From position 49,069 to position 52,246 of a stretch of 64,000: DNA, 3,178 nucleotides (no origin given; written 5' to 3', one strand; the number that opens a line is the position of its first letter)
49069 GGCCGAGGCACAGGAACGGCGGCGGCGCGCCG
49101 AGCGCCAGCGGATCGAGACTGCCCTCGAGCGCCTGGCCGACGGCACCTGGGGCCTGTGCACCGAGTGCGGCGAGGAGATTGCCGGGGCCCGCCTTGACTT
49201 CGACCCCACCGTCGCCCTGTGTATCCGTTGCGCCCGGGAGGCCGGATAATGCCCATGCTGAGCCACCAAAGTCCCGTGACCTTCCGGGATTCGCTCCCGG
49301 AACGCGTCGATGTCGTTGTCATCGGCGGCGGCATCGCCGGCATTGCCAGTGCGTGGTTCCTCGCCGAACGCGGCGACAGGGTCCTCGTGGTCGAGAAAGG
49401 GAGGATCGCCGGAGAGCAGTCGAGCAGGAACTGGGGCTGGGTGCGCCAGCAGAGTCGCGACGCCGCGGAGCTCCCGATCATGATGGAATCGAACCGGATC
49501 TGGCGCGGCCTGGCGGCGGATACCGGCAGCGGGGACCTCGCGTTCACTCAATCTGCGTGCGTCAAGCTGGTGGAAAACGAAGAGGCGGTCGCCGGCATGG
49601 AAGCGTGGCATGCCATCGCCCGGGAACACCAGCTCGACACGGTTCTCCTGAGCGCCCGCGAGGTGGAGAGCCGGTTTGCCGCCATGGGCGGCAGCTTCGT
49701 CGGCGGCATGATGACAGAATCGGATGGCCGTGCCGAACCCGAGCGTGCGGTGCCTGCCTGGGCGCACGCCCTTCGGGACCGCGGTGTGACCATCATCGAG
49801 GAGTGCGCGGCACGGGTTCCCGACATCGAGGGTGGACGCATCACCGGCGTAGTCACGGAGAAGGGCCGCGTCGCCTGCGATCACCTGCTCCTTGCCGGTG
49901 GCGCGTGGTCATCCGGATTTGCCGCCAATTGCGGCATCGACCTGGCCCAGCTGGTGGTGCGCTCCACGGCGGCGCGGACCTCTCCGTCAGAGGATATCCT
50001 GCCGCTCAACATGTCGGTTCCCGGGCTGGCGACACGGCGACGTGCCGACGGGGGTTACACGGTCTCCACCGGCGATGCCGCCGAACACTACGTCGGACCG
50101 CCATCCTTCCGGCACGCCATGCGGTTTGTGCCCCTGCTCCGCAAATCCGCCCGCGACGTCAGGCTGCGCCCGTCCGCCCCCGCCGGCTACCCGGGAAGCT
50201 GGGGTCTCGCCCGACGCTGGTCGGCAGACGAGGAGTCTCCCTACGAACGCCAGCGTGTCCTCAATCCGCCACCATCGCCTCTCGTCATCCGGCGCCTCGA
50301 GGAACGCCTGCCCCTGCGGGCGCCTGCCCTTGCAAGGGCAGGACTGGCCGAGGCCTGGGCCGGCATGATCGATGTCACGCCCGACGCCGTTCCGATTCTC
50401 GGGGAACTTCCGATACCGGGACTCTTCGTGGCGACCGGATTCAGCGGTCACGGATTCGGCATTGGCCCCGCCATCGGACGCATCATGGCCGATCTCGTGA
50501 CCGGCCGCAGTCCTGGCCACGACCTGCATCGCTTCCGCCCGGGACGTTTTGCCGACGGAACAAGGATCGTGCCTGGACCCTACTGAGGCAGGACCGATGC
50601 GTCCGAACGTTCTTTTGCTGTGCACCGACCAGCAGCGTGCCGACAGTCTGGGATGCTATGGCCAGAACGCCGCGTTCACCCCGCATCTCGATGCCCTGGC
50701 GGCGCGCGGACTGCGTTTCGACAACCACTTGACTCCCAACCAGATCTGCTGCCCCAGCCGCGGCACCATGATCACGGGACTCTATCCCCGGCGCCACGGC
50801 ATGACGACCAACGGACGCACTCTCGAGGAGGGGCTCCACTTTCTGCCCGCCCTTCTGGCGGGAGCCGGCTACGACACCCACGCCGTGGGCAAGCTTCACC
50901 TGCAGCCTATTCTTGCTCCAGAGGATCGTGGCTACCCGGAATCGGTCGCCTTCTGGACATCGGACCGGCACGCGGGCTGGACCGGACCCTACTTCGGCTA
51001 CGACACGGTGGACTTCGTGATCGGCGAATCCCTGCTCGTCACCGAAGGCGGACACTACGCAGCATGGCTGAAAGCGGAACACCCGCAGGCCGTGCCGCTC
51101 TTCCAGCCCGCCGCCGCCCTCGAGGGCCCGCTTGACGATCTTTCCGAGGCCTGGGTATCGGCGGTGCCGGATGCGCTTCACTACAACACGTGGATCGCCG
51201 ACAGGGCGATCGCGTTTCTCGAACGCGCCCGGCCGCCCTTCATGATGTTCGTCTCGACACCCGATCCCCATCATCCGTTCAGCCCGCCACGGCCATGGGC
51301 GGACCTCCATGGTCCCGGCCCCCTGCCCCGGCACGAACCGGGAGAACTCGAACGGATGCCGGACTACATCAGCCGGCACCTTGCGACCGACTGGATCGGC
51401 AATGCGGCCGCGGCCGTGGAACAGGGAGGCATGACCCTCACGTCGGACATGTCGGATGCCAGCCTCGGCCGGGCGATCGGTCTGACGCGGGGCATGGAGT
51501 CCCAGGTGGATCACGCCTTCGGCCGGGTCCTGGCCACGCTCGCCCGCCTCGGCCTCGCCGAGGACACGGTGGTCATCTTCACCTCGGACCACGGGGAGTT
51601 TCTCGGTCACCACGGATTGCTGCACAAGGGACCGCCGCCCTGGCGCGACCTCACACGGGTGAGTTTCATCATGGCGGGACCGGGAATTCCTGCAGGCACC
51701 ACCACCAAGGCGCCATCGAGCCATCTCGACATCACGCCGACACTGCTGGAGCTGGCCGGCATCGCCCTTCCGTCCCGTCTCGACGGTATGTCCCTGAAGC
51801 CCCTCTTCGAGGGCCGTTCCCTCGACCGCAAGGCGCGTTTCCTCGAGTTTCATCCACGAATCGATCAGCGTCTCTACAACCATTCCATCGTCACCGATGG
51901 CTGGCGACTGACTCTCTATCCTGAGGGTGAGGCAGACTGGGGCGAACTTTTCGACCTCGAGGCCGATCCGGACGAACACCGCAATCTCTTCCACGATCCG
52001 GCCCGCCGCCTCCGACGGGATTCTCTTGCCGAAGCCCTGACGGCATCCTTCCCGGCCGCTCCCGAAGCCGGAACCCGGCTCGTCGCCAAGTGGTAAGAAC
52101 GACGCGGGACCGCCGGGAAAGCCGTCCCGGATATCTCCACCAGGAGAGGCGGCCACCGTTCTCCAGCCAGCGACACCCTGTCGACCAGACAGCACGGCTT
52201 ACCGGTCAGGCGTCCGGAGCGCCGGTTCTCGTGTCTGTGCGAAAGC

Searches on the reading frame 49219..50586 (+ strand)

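Call 86: search_protein_families(library=pfam, proteins=[window:49219-50586:+], max_evalue=0.000001)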
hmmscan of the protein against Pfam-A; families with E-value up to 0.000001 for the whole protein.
window:49219-50586:+ (455 aa): 6 families
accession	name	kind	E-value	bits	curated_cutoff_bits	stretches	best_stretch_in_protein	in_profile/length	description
PF01266.30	DAO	-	5.5e-64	217.3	27.9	1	31-426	1-353/353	FAD dependent oxidoreductase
PF12831.13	FAD_oxidored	-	2.3e-09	37.5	27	1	31-215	1-128/416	FAD dependent oxidoreductase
PF00890.30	FAD_binding_2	-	7.8e-08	32.4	20.4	1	31-230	1-204/414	FAD binding domain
PF07992.20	Pyr_redox_2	-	1.4e-07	31.7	26.1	0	31-106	2-58/291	Pyridine nucleotide-disulphide oxidoreductase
PF03486.20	HI0933_like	-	3.3e-07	30.5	50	0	31-66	2-37/244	HI0933-like protein Rossmann domain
PF13450.12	NAD_binding_8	-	4.7e-07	30.4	21.9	1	34-65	1-32/68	NAD(P)-binding Rossmann-like domain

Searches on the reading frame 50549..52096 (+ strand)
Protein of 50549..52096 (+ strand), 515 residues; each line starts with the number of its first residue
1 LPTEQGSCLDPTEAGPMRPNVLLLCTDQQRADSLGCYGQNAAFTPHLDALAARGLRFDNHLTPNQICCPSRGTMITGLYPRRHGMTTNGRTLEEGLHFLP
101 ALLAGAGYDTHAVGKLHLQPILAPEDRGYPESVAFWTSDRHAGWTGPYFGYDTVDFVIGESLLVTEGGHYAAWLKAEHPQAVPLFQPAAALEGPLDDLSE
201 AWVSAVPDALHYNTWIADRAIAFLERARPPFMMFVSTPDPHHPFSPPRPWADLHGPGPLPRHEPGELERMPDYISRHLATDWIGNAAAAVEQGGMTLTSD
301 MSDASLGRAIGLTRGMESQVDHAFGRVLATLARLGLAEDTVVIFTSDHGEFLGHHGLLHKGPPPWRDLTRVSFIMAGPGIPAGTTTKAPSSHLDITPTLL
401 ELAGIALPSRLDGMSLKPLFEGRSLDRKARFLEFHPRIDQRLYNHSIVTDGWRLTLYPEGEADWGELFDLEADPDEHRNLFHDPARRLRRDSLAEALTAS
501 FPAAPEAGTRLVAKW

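Call 86: search_protein_families(library=pfam, proteins=[window:50549-52096:+], max_evalue=0.000001)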
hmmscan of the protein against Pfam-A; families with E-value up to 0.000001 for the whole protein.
window:50549-52096:+ (515 aa): 3 families
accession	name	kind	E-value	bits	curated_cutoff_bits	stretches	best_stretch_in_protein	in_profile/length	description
PF00884.28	Sulfatase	-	1.1e-49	169.8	25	1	19-405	1-301/301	Sulfatase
PF16347.10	SGSH_C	-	3.7e-15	56.9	29.3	1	369-497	16-148/154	N-sulphoglucosamine sulphohydrolase, C-terminal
PF01663.27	Phosphodiest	-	1.2e-13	51.9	23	1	21-89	1-66/342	Type I phosphodiesterase / nucleotide pyrophosphatase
